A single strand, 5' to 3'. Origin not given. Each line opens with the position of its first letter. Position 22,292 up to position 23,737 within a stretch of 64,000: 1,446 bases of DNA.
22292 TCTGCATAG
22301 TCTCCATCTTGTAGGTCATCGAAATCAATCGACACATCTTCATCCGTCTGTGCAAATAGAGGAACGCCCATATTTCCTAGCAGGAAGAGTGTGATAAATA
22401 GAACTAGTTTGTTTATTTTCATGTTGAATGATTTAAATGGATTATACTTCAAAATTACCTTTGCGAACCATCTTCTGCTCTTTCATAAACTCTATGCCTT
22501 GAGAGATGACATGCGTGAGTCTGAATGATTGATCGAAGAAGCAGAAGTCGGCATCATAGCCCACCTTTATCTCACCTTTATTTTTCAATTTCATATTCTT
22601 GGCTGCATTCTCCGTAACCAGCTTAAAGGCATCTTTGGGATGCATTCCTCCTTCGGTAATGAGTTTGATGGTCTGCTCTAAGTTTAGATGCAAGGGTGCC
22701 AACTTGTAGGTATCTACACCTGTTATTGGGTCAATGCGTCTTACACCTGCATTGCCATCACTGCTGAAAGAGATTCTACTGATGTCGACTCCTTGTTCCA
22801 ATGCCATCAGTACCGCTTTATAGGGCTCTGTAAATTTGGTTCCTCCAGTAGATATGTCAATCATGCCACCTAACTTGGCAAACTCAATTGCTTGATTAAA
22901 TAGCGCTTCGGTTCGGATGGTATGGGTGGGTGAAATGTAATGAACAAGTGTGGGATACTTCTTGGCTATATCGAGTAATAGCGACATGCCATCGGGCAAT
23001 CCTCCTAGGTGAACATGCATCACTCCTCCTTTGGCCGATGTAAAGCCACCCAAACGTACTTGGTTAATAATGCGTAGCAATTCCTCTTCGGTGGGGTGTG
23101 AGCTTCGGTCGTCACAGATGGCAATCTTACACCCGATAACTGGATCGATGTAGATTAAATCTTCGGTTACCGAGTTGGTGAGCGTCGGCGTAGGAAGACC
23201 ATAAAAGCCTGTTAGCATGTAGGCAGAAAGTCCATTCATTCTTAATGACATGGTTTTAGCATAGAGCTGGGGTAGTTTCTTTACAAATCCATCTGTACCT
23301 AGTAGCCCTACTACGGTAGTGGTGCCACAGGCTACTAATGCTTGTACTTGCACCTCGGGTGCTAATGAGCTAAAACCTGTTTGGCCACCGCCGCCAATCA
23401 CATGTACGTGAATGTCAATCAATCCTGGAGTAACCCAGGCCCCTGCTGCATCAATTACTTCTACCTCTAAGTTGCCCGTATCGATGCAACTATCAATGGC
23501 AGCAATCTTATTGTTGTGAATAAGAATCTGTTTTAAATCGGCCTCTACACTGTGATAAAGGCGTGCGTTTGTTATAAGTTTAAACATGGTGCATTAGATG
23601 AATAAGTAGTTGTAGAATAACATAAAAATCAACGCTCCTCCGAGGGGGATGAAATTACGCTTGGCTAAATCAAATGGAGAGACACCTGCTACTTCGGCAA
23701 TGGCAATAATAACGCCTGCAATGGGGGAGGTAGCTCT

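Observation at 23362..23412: IadA homologue has Gln at the position of E. coli IadA catalytic Glu77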

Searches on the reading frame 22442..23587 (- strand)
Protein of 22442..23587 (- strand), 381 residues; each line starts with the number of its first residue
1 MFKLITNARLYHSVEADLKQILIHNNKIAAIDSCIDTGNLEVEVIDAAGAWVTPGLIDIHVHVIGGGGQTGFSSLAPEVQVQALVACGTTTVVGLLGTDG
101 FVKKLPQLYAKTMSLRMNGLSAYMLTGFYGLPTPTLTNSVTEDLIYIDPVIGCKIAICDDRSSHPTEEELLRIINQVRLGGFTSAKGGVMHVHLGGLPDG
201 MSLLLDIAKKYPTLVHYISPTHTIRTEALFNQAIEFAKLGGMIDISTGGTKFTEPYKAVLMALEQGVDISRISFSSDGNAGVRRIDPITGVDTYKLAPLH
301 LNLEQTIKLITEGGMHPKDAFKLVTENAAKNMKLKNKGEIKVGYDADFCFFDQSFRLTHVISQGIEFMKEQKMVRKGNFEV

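Call 3: search_solved_structures(query=window:22442-23587:-, show_alignments=3, max_evalue=0.001)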
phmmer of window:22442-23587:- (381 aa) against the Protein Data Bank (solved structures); distinct sequences matched with E-value up to 0.001: 31.
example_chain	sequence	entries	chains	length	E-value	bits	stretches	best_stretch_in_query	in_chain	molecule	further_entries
7cdh_X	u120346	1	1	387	2.4e-72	247.5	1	1-380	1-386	Isoaspartyl dipeptidase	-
7cf6_B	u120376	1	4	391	2.5e-72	247.5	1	1-380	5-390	Isoaspartyl dipeptidase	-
2aqo_A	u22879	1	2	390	2.8e-66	227.6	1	2-380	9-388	Isoaspartyl dipeptidase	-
1onw_A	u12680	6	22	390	7.5e-66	226.2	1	2-380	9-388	Isoaspartyl dipeptidase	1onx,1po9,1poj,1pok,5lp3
2aqv_A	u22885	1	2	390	2.7e-65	224.3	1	2-380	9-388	Isoaspartyl dipeptidase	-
1ybq_A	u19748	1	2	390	3.7e-65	223.9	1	2-380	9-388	Isoaspartyl dipeptidase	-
5xgx_A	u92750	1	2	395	1.1e-62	215.8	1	3-380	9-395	Isoaspartyl dipeptidase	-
8dqn_A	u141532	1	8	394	1.7e-62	215.1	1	4-380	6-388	Isoaspartyl dipeptidase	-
5xgw_A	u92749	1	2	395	2.9e-62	214.4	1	3-380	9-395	Isoaspartyl dipeptidase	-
2fty_A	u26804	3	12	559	2.1e-09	40.4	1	18-131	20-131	dihydropyrimidinase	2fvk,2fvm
2ogj_A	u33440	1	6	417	7.4e-08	35.4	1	21-352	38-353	Dihydroorotase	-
8hfd_A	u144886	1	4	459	1.9e-07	34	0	5-72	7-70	Allantoinase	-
3e74_A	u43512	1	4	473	2.1e-07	33.9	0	5-72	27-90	Allantoinase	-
3nqb_A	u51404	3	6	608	1.2e-06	31.4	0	41-93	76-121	Adenine deaminase 2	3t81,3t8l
4bjh_A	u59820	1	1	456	2.7e-06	30.2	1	20-99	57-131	DIHYDROOROTASE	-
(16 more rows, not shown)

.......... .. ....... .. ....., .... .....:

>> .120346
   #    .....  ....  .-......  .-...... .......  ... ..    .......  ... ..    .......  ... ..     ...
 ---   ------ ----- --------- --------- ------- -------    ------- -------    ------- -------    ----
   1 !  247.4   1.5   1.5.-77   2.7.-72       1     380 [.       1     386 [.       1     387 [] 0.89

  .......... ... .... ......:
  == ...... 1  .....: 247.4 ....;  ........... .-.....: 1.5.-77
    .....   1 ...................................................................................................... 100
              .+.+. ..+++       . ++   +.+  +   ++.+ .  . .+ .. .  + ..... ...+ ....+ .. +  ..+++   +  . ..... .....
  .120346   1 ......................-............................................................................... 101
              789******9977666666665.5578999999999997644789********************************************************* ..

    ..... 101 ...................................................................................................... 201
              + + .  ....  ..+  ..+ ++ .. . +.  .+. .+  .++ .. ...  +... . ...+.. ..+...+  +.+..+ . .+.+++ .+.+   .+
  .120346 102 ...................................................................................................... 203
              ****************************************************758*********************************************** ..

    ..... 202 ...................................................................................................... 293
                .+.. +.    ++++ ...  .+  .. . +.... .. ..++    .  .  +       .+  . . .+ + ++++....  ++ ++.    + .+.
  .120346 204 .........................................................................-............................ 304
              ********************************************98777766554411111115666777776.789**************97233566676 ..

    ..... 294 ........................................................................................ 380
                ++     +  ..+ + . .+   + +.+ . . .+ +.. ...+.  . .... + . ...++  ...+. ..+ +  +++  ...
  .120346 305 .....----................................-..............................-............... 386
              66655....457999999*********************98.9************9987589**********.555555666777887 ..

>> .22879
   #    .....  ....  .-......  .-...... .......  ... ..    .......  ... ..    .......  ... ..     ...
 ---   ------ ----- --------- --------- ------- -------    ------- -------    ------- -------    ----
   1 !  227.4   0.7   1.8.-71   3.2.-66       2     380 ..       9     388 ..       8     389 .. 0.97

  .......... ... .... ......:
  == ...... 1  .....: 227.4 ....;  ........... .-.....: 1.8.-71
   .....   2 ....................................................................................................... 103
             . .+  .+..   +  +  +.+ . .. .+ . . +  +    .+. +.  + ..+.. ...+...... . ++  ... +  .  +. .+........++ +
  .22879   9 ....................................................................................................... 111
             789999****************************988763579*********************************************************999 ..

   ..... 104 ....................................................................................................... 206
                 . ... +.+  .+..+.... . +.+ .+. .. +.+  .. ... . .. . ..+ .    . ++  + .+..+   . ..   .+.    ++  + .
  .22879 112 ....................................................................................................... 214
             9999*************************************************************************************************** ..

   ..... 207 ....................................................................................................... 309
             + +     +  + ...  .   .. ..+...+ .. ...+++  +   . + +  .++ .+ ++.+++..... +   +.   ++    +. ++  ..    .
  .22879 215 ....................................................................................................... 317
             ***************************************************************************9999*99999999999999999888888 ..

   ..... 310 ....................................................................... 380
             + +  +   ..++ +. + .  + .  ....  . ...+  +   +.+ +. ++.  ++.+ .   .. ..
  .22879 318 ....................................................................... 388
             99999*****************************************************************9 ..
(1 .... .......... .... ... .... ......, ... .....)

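Call 4: search_protein_families(library=ncbifam, proteins=[window:22442-23587:-])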
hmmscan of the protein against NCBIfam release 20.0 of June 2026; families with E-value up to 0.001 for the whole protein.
window:22442-23587:- (381 aa): 60 families (the best 25 are shown)
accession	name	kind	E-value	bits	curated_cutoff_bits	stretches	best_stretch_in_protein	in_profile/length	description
TIGR01975.1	isoAsp_dipep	equivalog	2.1e-95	320.2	331.25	1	2-380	1-389/389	beta-aspartyl-peptidase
NF006689.0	PRK09237.1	equivalog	1.2e-21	76.7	371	2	5-133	7-128/383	amidohydrolase/deacetylase family metallohydrolase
TIGR03178.1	allantoinase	equivalog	4.7e-16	58.6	357.85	2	5-93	4-87/441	allantoinase AllB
TIGR03583.1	EF_0837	hypoth_equivalog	6.1e-15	55.1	432.15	2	191-356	182-334/365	amidohydrolase/deacetylase family metallohydrolase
NF004839.0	PRK06189.1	equivalog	8.3e-13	47.7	631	1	7-93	9-90/451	allantoinase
NF002668.0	PRK02382.1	equivalog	2e-12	46.6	452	2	15-93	13-84/436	dihydroorotase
NF006688.0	PRK09236.1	equivalog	2.8e-12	46.2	535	1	4-123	5-120/444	dihydroorotase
TIGR02318.1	phosphono_phnM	equivalog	3.7e-12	45.9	390.55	1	312-364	316-372/376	phosphonate metabolism protein PhnM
TIGR01178.1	ade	equivalog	6.8e-12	44.6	472.5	2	19-93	20-82/552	adenine deaminase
NF011989.0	PRK15446.2-5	equivalog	7.5e-12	44.7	565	2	5-63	6-63/385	alpha-D-ribose 1-methylphosphonate 5-triphosphate diphosphatase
NF005960.0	PRK08044.1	equivalog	1.4e-11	43.8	688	1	5-70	7-69/453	allantoinase AllB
NF006844.0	PRK09357.2-5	equivalog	2e-11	43.6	701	1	19-99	22-97/422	dihydroorotase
TIGR00221.1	nagA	equivalog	2.2e-11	43.3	225.65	2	17-76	20-78/380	N-acetylglucosamine-6-phosphate deacetylase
TIGR00857.1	pyrC_multi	subfamily_domain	2.6e-11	43.2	279.05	1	20-65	7-50/412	dihydroorotase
NF011987.0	PRK15446.2-3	subfamily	4.3e-11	42.2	253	1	306-372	318-388/395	alpha-D-ribose 1-methylphosphonate 5-triphosphate diphosphatase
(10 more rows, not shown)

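Call 5: search_protein_families(library=pfam, proteins=[window:22442-23587:-])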
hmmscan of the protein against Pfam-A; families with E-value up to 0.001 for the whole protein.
window:22442-23587:- (381 aa): 2 families
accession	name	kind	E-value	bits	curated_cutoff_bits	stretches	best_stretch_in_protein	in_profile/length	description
PF01979.26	Amidohydro_1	-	5.1e-17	62.6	25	1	257-364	233-342/345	Amidohydrolase family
PF07969.17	Amidohydro_3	-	1.9e-15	57.7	29.7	2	43-76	1-32/472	Amidohydrolase family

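Call 6: find_homologous_proteins(query=window:22442-23587:-, max_evalue=1e-20)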
Query window:22442-23587:- (381 aa): 2211 proteins with E <= 1e-20 among 7553 candidates; the best 120 are listed.
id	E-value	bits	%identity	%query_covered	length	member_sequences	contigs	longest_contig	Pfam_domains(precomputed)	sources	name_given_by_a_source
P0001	1.1e-252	856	100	100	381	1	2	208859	PF07969.18,PF01979.27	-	-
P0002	1.9e-230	783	91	100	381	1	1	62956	PF07969.18,PF01979.27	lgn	-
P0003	1.1e-213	727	83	100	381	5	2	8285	PF07969.18,PF01979.27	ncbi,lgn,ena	ncbi:MAG: beta-aspartyl-peptidase [Bacteroidales bacterium]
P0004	3.6e-213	726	85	100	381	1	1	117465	PF07969.18,PF01979.27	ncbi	ncbi:MAG: amidohydrolase family protein [Bacteroidales bacterium]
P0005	4.2e-209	712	82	100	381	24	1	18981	PF07969.18,PF01979.27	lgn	-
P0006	7.9e-199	679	79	100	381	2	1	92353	PF07969.18,PF01979.27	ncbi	ncbi:MAG: beta-aspartyl-peptidase [Bacteroidales bacterium]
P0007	8.9e-199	678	80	99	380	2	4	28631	PF07969.18,PF01979.27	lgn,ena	-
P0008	4.7e-198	676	79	99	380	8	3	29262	PF07969.18,PF01979.27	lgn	-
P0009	1.1e-197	675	79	100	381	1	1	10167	PF07969.18,PF01979.27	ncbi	ncbi:MAG: amidohydrolase family protein [Bacteroidales bacterium]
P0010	2.7e-196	670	78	100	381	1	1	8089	PF07969.18,PF01979.27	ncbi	ncbi:MAG: beta-aspartyl-peptidase [Bacteroidales bacterium]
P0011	2.7e-196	670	79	100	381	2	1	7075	PF07969.18,PF01979.27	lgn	-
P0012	9.8e-196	668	78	99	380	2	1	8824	PF07969.18,PF01979.27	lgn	-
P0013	4.8e-194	663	77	100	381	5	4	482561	PF07969.18,PF01979.27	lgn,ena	-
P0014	1.6e-193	661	78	100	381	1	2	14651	PF07969.18,PF01979.27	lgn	-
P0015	7.3e-190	649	77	100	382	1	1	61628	PF07969.18,PF01979.27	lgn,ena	-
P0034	1.4e-171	589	70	99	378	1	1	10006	PF07969.18,PF01979.27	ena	-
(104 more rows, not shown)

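Call 13: find_related_loci(query=window:22442-23587:-, collection=genome_contigs, flank=8000)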
Query window:22442-23587:- (381 aa) in genome_contigs; peptide patterns used: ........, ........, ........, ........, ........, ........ (x = any residue, [..] = any of these).
112 stretches matched a pattern; 21 encode a relative of the query (tblastn E <= 1e-3); 21 distinct loci.
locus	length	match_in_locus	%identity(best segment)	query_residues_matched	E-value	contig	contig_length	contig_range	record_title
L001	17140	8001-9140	81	1-380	0e+0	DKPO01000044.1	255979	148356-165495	MAG TPA_asm: Porphyromonadaceae bacterium UBA7332 UBA7332_contig_128, whole genome shotgun sequence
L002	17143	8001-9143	85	1-381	0e+0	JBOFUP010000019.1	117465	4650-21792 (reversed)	MAG: Bacteroidales bacterium isolate WFFMC_MAG_601 k139_125118_flag=0_multi=64.9511_len=117465, whole genome shotgun seq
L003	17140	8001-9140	79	1-380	0e+0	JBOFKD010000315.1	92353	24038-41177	MAG: Bacteroidales bacterium isolate WFFMC_MAG_375 k139_20092_flag=0_multi=7.1231_len=92353, whole genome shotgun sequen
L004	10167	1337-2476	79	1-380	0e+0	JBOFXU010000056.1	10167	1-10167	MAG: Bacteroidales bacterium isolate WFFMC_MAG_518 k139_16249_flag=0_multi=7.6471_len=10167, whole genome shotgun sequen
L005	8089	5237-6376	78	1-380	0e+0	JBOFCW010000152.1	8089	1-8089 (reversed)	MAG: Bacteroidales bacterium isolate WFFMC_MAG_166 k139_9025769_flag=1_multi=4.5483_len=8089, whole genome shotgun seque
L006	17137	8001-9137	73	1-380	0e+0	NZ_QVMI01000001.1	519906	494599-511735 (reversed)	Bacteroides sp. 51 scaffold1_size519908, whole genome shotgun sequence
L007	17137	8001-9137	71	1-380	0e+0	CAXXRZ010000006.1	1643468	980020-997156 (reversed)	MAG: uncultured Draconibacterium sp. isolate e6f8527d-8532-42de-a18c-3e25f3ade8e3 genome assembly, contig: contig_6, who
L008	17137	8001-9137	70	1-380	0e+0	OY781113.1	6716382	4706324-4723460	MAG: uncultured Draconibacterium sp. isolate abe71d63-47d4-46f6-900f-15657cc07270 genome assembly, chromosome: 1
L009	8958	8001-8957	83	1-319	0e+0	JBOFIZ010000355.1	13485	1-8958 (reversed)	MAG: Bacteroidales bacterium isolate WFFMC_MAG_007 k139_340366_flag=0_multi=27.7466_len=13485, whole genome shotgun sequ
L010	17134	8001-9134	71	2-380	5e-180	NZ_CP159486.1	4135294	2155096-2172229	Limibacterium fermenti strain me31 chromosome, complete genome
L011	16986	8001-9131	66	4-380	8e-165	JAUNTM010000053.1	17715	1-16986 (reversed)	MAG: Capnocytophaga sp. isolate S5R_Sa_2 NODE_1102_length_17715_cov_19.212741, whole genome shotgun sequence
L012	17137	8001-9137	54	1-379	8e-129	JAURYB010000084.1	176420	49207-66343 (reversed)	MAG: Bacteroidales bacterium isolate E10_metabat.bin.71 E10_k141_34321, whole genome shotgun sequence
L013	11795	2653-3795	50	1-381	5e-127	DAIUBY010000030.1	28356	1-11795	MAG TPA_asm: Polaribacter sp. isolate CTOTU7318 NODE_1730_length_28356_cov_19.681919, whole genome shotgun sequence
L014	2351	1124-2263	51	1-380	3e-134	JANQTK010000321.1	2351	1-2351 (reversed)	MAG: Polaribacter sp. isolate MAG_07 P22051_101_S23_metaspades_65323_2351_cov_20, whole genome shotgun sequence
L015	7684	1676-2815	50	1-380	7e-124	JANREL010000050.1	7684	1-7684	MAG: Polaribacter sp. isolate MAG_294 P22051_112_S34_metaspades_19281_7684_cov_62, whole genome shotgun sequence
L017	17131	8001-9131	53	4-380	5e-119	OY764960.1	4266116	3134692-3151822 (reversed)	MAG: Bacteroidales bacterium isolate 98b5a9af-caee-4748-8dc1-d08c89d51036 genome assembly, chromosome: 1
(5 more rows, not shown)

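Call 27: search_protein_representatives(protein=window:22442-23587:-)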
Query: 381 residues. Proteins with E-value up to 0.001 (for the whole library): 1801; up to 1e-10: 777; up to 1e-30: 324. The best 150 are listed.
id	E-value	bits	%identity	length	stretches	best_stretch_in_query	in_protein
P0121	5.2e-117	407.7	49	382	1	1-380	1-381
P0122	1.4e-90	320.7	45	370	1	1-364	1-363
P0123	1.2e-85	304.5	63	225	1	158-380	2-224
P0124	4.8e-85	302.5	45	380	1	1-380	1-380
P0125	4.3e-73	263.2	41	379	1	4-374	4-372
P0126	2.0e-71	257.8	40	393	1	2-380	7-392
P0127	5.7e-70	252.9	42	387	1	1-379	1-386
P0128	1.8e-69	251.3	38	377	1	4-376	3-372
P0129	5.6e-69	249.7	39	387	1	1-380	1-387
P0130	5.7e-69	249.7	37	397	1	2-381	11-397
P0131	1.7e-68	248.1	40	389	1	18-364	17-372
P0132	1.6e-66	241.6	36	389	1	8-370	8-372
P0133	1.8e-66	241.4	36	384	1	1-380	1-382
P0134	2.9e-66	240.7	38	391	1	4-380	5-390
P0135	6.3e-66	239.6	37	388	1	2-380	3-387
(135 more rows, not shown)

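Call 46: find_encoding_contigs(protein=P0034, flank=8000, max_places=3)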
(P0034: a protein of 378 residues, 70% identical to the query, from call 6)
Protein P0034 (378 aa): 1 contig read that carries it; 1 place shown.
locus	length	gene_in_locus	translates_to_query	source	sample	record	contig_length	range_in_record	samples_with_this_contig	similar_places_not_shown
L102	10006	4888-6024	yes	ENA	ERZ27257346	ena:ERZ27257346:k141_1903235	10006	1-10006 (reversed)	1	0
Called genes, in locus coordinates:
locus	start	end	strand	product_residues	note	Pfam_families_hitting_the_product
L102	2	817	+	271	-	?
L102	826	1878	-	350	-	PF00144:Beta-lactamase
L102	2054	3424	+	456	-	-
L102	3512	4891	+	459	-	PF03606:DcuC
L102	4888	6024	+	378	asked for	PF07969:Amidohydro_3, PF01979:Amidohydro_1, PF07969:Amidohydro_3 (weak)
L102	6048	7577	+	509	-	PF00246:Peptidase_M14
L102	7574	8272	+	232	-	PF01177:Asp_Glu_race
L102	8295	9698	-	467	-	PF02614:UxaC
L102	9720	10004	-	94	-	?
